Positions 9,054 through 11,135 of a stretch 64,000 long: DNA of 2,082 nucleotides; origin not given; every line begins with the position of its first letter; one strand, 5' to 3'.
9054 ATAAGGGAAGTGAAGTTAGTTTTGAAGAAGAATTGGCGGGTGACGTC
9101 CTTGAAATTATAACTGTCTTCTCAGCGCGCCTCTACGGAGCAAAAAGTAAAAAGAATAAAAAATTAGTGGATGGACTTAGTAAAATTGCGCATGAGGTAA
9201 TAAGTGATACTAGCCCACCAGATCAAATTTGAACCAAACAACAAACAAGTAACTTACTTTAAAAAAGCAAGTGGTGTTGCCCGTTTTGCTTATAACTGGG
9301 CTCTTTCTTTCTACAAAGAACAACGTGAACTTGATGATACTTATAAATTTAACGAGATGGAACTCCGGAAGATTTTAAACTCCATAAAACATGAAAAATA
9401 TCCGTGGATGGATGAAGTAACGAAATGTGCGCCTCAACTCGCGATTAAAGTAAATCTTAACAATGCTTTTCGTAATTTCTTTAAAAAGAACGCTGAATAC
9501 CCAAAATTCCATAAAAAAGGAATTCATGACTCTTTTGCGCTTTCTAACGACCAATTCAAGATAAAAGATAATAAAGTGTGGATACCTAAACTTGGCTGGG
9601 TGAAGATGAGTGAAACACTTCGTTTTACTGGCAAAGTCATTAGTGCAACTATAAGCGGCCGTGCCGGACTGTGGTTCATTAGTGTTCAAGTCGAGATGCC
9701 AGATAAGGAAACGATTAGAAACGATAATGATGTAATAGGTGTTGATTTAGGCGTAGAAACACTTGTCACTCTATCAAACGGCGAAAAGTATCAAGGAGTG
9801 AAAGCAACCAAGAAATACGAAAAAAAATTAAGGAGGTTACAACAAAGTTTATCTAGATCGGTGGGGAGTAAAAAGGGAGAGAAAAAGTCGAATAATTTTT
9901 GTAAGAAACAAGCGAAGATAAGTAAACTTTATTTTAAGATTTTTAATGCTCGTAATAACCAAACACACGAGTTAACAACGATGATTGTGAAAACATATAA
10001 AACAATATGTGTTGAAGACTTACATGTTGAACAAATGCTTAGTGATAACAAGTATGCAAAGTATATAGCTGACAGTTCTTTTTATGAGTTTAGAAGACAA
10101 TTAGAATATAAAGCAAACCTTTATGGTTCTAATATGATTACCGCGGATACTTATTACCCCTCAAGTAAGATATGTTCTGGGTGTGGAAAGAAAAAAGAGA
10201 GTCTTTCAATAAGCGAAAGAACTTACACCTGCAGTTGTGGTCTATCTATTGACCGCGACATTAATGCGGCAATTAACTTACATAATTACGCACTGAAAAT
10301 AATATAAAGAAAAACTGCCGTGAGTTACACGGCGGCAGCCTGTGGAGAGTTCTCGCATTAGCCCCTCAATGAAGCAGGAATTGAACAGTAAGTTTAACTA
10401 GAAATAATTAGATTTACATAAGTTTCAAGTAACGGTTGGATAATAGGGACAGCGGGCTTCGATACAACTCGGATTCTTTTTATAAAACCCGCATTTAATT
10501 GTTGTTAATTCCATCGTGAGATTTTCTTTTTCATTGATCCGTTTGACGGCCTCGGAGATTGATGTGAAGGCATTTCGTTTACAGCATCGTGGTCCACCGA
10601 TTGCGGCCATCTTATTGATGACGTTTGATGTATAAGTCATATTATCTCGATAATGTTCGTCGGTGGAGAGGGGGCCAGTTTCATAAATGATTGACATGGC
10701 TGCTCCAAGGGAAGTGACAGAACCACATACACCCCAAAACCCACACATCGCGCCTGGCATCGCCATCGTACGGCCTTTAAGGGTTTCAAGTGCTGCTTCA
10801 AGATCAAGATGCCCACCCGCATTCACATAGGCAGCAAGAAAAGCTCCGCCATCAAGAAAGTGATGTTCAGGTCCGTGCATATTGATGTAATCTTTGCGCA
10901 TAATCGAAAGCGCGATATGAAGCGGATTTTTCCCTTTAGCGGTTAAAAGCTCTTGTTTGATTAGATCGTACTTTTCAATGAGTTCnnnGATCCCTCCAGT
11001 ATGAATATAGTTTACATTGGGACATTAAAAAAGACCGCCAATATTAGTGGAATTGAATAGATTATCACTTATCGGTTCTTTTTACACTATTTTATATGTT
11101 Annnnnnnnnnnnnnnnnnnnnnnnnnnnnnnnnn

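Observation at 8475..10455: IS607 element with a dead transposase but intact TnpB and omega-RNA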

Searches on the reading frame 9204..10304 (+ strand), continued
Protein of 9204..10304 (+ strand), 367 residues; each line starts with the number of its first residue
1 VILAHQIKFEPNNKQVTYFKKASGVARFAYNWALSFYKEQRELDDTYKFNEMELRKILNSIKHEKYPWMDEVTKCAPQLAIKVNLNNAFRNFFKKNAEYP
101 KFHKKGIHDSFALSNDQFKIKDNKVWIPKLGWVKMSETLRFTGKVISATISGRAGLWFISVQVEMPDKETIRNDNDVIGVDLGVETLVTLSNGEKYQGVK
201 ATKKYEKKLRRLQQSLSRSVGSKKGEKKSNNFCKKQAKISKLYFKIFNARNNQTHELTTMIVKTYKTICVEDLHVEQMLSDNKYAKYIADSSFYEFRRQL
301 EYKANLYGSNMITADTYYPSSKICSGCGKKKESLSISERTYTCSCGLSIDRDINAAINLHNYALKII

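Call 51: find_encoding_contigs(protein=P0007, flank=1500, max_places=10)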
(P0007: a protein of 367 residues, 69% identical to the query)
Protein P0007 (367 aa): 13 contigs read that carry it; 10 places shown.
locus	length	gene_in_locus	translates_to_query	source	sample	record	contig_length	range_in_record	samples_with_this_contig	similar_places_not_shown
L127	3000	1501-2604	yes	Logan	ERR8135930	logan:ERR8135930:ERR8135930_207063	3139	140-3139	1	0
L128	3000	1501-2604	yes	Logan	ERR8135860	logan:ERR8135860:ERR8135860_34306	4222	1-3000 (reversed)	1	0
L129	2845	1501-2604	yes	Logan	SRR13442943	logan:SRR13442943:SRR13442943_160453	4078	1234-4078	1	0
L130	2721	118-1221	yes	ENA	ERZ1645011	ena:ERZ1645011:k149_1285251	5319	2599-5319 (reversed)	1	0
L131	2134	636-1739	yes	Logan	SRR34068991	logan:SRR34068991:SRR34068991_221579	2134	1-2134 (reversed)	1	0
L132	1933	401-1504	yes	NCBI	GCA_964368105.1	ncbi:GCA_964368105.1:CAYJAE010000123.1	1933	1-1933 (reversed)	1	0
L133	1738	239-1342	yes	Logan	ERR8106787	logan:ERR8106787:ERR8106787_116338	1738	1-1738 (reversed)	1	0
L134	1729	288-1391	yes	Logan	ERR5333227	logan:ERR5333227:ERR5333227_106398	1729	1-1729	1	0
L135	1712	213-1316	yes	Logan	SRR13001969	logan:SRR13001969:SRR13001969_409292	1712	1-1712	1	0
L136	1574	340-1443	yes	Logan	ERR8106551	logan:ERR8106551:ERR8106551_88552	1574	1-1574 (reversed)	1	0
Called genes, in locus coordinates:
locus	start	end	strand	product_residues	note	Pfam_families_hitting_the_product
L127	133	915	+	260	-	PF17179:Fer4_22 (faint), PF00037:Fer4 (faint), PF12837:Fer4_6 (faint), PF13237:Fer4_10, PF14697:Fer4_21 (weak), PF12838:Fer4_7, PF13187:Fer4_9 (weak), PF13484:Fer4_16 (faint)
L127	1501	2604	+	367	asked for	PF12323:HTH_OrfB_IS605, PF01385:OrfB_IS605, PF07282:Cas12f1-like_TNB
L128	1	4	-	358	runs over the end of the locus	PF01073:3Beta_HSD, PF01370:Epimerase, PF02719:Polysacc_synt_2, PF04321:RmlD_sub_bind, PF05368:NmrA, PF16363:GDP_Man_Dehyd, PF13460:NAD_binding_10, PF07993:NAD_binding_4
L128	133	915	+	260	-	PF17179:Fer4_22 (faint), PF00037:Fer4 (faint), PF12837:Fer4_6 (faint), PF13237:Fer4_10, PF14697:Fer4_21 (weak), PF12838:Fer4_7, PF13187:Fer4_9 (weak), PF13484:Fer4_16 (faint)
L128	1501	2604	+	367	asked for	PF12323:HTH_OrfB_IS605, PF01385:OrfB_IS605, PF07282:Cas12f1-like_TNB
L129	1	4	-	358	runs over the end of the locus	PF01073:3Beta_HSD, PF01370:Epimerase, PF02719:Polysacc_synt_2, PF04321:RmlD_sub_bind, PF05368:NmrA, PF16363:GDP_Man_Dehyd, PF13460:NAD_binding_10, PF07993:NAD_binding_4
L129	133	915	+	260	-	PF17179:Fer4_22 (faint), PF00037:Fer4 (faint), PF12837:Fer4_6 (faint), PF13237:Fer4_10, PF14697:Fer4_21 (weak), PF12838:Fer4_7, PF13187:Fer4_9 (weak), PF13484:Fer4_16 (faint)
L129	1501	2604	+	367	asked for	PF12323:HTH_OrfB_IS605, PF01385:OrfB_IS605, PF07282:Cas12f1-like_TNB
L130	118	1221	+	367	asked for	PF12323:HTH_OrfB_IS605, PF01385:OrfB_IS605, PF07282:Cas12f1-like_TNB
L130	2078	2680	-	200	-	-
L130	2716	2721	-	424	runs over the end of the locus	PF00342:PGI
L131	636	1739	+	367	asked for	PF12323:HTH_OrfB_IS605, PF01385:OrfB_IS605, PF07282:Cas12f1-like_TNB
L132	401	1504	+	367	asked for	PF12323:HTH_OrfB_IS605, PF01385:OrfB_IS605, PF07282:Cas12f1-like_TNB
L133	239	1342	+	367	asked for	PF12323:HTH_OrfB_IS605, PF01385:OrfB_IS605, PF07282:Cas12f1-like_TNB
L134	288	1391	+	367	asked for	PF12323:HTH_OrfB_IS605, PF01385:OrfB_IS605, PF07282:Cas12f1-like_TNB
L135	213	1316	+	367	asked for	PF12323:HTH_OrfB_IS605, PF01385:OrfB_IS605, PF07282:Cas12f1-like_TNB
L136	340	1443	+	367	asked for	PF12323:HTH_OrfB_IS605, PF01385:OrfB_IS605, PF07282:Cas12f1-like_TNB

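Call 52: find_encoding_contigs(protein=P0009, flank=1500, max_places=4)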
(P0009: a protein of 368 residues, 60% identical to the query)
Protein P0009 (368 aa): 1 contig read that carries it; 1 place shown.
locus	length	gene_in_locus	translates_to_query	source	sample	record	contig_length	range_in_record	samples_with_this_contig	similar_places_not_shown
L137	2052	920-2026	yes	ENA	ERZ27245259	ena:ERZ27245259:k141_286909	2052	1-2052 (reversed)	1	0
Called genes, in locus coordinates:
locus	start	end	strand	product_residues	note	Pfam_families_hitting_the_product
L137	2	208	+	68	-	?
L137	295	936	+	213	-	PF00376:MerR, PF12728:HTH_17, PF13411:MerR_1, PF00239:Resolvase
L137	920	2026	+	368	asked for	PF12323:HTH_OrfB_IS605, PF01385:OrfB_IS605, PF07282:Cas12f1-like_TNB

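Call 81: search_protein_families(library=ncbifam, proteins=[L024:138-791:+, window:9204-10304:+], max_evalue=0.00001)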
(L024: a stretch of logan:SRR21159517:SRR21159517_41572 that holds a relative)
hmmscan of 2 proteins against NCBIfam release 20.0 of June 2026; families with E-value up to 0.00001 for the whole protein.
L024:138-791:+ (218 aa): 6 families
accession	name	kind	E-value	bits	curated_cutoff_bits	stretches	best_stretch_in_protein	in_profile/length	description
NF033518.0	transpos_IS607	equivalog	8.3e-62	208.1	110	1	9-195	1-187/187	IS607 family transposase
NF049883.1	resolv_YneB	equivalog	2.6e-10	40.1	175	1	64-184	2-125/211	YneB family resolvase-like protein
NF033787.1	HTH_BldC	subfamily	1.9e-09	37.2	77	1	11-44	8-41/49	BldC family transcriptional regulator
NF041201.1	recomb_XisF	equivalog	2.5e-09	36.6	375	1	65-197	2-135/465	fdxN element excision recombinase XisF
TIGR01764.1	excise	domain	7.9e-07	29.3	28.8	1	5-42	1-37/49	excisionase family DNA-binding protein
NF047375.1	HeatShock_HspR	equivalog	9.3e-07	28.8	105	1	7-47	5-45/92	heat shock protein transcriptional repressor HspR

window:9204-10304:+ (367 aa): 5 families
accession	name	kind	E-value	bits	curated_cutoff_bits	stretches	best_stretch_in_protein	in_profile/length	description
NF038281.1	IS200_TnpB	exception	2.8e-88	296.5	425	1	4-363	3-359/360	IS200/IS605 family element RNA-guided endonuclease TnpB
NF040570.1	guided_TnpB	subfamily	7.1e-82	275.7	100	1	7-361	3-388/389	RNA-guided endonuclease TnpB family protein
NF038280.1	IS607_TnpB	exception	2.4e-64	217.9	350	1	2-360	3-389/431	IS607 family element RNA-guided endonuclease TnpB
NF038192.1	V_cas_c2c8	exception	9.6e-26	90.9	350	1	39-278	117-382/457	type V CRISPR-associated protein C2c8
TIGR01766.2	TIGR01766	domain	5.5e-09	36.4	32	1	248-320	3-82/82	IS200/IS605 family accessory protein TnpB-related protein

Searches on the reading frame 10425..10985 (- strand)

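Call 81: search_protein_families(library=ncbifam, proteins=[window:10425-10985:-], max_evalue=0.00001)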
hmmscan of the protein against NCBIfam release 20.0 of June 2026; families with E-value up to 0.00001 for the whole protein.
window:10425-10985:- (186 aa): 1 family
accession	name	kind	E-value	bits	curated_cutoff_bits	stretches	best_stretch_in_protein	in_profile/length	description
NF045648.2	2X_seleno_MbdU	exception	5.9e-31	107.9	600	1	6-183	88-267/468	metal-binding double selenoprotein MbdU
